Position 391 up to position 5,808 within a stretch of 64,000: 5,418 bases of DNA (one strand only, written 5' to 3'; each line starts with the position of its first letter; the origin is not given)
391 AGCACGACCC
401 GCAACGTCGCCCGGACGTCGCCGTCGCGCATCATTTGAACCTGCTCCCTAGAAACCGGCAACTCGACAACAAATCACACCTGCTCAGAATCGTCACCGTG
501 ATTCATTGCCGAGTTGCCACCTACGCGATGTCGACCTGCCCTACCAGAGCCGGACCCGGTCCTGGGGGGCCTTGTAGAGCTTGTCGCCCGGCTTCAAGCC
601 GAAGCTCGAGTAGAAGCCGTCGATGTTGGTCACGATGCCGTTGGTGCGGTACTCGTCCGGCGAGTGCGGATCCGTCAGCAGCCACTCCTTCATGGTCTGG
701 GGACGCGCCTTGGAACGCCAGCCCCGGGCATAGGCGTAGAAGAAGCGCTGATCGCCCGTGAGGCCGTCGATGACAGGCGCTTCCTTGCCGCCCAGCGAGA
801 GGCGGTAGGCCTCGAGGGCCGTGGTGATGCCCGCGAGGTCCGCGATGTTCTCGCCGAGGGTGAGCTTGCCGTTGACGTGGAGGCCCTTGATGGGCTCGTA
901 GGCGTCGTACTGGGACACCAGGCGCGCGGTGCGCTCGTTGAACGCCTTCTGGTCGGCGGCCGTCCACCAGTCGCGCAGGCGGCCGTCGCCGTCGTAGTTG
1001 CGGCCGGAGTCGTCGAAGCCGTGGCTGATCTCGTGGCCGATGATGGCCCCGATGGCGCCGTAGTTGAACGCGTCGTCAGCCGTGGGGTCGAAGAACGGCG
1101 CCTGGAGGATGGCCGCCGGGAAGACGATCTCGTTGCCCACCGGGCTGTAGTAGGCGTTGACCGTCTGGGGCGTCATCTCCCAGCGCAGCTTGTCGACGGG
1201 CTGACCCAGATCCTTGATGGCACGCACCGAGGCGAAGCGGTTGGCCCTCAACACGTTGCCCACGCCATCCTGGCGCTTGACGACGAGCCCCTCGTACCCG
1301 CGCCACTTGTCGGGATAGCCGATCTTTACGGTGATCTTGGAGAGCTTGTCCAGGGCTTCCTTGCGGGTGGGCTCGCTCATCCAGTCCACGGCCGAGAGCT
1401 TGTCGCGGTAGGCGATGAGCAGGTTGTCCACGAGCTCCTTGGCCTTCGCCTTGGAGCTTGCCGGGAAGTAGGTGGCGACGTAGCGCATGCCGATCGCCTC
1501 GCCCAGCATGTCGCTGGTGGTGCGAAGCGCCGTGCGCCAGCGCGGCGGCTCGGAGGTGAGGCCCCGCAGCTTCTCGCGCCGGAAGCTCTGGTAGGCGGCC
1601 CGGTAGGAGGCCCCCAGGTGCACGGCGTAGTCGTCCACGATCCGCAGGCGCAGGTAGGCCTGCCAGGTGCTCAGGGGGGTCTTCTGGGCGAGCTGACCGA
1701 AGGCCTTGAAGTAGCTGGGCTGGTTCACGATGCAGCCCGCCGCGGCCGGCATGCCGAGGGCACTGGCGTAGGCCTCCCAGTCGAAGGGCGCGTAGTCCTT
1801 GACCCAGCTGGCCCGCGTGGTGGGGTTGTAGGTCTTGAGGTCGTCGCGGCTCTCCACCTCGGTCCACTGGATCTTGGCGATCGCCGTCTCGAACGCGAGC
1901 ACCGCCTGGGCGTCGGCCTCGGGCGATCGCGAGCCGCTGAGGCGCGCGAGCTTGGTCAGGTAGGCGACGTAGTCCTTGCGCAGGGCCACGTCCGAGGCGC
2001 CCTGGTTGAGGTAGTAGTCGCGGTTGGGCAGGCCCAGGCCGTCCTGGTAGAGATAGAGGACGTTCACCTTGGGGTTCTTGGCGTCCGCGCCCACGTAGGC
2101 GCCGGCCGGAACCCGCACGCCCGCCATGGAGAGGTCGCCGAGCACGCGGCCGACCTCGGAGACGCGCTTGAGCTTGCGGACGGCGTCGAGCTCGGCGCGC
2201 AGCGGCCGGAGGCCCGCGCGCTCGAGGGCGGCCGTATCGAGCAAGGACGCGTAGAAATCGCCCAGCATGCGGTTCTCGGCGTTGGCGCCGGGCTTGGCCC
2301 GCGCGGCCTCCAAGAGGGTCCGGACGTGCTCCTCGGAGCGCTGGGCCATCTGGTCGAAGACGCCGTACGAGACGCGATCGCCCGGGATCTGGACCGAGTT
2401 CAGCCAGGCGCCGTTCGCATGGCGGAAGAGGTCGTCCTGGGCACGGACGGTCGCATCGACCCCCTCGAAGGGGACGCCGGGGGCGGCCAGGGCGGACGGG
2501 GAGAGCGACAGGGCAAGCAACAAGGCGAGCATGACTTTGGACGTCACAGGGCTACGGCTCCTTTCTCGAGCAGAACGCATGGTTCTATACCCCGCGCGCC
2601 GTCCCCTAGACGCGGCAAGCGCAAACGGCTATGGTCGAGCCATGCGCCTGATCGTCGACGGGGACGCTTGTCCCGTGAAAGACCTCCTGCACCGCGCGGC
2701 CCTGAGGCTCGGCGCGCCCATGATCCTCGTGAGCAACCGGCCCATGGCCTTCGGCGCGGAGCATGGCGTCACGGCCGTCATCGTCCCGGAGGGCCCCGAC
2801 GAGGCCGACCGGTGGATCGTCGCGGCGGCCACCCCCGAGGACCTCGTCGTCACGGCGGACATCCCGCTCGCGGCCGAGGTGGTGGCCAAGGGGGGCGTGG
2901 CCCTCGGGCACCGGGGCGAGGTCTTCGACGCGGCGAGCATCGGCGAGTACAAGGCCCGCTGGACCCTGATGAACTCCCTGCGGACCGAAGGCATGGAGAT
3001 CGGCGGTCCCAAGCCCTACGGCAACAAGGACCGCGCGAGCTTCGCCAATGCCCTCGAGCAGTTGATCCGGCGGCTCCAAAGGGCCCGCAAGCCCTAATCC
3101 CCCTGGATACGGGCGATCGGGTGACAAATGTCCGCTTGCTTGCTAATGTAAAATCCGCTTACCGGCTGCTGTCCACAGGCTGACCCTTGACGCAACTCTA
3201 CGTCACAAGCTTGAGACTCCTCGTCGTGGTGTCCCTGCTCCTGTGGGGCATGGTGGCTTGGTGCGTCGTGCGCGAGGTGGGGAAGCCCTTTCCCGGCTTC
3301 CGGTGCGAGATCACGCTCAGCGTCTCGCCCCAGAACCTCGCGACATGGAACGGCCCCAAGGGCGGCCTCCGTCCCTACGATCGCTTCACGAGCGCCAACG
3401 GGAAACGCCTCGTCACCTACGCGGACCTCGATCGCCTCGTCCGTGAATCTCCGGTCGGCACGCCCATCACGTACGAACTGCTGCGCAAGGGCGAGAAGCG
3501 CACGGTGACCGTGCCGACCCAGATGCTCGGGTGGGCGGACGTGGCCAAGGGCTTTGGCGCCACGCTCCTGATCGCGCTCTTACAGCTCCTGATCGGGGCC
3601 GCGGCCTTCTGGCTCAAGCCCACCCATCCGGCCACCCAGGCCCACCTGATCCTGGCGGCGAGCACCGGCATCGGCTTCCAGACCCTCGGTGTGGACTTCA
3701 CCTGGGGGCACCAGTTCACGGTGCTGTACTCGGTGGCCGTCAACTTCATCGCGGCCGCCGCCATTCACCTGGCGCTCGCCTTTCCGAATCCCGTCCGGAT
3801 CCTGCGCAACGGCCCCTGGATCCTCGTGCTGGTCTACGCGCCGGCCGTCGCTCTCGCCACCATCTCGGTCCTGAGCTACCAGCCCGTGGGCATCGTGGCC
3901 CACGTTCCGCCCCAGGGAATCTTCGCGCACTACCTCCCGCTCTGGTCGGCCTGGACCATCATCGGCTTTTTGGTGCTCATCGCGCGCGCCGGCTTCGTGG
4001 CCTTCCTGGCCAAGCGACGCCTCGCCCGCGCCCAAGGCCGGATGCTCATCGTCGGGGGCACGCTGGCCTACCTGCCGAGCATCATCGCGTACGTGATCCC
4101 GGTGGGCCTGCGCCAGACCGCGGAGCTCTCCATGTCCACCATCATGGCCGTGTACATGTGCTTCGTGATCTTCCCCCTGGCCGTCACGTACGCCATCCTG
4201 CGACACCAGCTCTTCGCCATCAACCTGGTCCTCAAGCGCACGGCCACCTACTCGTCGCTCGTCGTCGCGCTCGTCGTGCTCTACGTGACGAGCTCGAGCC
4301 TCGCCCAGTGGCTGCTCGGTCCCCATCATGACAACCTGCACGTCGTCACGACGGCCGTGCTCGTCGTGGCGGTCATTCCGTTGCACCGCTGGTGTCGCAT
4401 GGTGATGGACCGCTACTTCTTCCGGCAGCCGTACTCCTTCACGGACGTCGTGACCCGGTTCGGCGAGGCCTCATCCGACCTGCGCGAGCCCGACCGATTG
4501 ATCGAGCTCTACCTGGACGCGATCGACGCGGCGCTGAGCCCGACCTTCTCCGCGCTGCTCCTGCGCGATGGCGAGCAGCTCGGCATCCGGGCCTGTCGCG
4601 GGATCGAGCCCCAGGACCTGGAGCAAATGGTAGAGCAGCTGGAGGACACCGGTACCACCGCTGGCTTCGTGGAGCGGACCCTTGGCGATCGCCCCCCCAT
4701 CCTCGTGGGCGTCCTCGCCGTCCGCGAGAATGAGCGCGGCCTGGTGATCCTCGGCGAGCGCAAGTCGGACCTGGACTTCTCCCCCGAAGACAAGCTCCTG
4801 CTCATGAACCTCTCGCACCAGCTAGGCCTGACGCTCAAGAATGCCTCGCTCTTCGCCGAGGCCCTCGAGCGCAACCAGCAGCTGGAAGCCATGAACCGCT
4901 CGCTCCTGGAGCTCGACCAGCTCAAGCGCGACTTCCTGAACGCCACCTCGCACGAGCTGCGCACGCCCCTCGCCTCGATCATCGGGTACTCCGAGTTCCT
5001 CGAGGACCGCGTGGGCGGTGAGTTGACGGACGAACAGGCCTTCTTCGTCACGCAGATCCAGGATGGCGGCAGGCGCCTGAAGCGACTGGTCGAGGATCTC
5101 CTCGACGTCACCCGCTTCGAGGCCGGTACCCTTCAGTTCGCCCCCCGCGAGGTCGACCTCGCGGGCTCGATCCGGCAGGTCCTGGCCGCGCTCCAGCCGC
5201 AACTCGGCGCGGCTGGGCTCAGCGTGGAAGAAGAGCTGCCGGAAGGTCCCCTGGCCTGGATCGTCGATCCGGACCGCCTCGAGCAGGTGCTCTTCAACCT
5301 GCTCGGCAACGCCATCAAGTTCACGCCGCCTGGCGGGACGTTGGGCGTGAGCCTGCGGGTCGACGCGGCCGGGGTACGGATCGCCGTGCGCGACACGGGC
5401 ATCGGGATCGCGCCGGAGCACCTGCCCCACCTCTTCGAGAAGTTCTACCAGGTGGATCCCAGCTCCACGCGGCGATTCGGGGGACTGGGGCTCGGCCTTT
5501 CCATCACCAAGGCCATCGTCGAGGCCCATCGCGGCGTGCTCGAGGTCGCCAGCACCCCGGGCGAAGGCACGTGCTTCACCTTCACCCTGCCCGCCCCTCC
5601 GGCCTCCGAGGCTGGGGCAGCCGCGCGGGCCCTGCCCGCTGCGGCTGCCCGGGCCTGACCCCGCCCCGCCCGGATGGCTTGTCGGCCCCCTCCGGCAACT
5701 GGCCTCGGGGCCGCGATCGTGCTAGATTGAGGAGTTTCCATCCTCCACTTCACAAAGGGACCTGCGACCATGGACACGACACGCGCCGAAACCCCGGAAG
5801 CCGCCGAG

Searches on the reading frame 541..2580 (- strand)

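Call 57: search_protein_families(library=pfam, proteins=[window:541-2580:-], max_evalue=0.00001)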
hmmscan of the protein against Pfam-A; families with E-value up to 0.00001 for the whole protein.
window:541-2580:- (679 aa): 2 families
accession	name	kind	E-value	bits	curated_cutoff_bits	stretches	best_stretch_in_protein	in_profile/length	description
PF05649.18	Peptidase_M13_N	-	2.8e-113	379.6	32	1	48-423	2-381/381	Peptidase family M13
PF01431.27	Peptidase_M13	-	3.1e-72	242.9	24.5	1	475-676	1-205/205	Peptidase family M13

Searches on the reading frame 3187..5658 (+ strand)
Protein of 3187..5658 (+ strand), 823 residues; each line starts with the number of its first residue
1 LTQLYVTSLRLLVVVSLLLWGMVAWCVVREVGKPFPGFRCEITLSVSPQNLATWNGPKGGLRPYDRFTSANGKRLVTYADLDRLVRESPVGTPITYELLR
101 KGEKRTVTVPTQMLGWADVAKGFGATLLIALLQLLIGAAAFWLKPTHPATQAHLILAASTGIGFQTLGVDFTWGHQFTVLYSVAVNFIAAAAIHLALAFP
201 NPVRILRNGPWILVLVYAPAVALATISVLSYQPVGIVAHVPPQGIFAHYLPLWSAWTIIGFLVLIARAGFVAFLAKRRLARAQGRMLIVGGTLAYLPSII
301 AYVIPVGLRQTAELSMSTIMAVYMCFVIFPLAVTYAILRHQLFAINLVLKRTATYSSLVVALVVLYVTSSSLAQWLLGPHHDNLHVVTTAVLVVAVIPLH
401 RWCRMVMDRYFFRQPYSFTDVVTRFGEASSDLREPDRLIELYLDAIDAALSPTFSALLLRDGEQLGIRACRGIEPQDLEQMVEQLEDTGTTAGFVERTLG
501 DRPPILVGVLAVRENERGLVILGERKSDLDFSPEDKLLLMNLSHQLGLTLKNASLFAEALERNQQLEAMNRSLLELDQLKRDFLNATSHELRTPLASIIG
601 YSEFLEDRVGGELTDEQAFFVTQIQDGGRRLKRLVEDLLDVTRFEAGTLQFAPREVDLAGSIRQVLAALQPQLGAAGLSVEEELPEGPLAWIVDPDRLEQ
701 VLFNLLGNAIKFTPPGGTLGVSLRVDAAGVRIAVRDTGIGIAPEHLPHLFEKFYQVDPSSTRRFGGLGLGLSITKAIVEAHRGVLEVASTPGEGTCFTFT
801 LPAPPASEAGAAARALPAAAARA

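Call 57: search_protein_families(library=pfam, proteins=[window:3187-5658:+], max_evalue=0.00001)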
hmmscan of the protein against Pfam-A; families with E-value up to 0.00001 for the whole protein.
window:3187-5658:+ (823 aa): 2 families
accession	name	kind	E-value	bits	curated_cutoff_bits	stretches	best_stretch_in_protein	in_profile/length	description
PF02518.31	HATPase_c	-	9.6e-34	116.6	26.4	1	694-804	2-110/111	Histidine kinase-, DNA gyrase B-, and HSP90-like ATPase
PF00512.31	HisKA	-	2e-20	73.1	26.9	1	580-647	2-66/66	His Kinase A (phospho-acceptor) domain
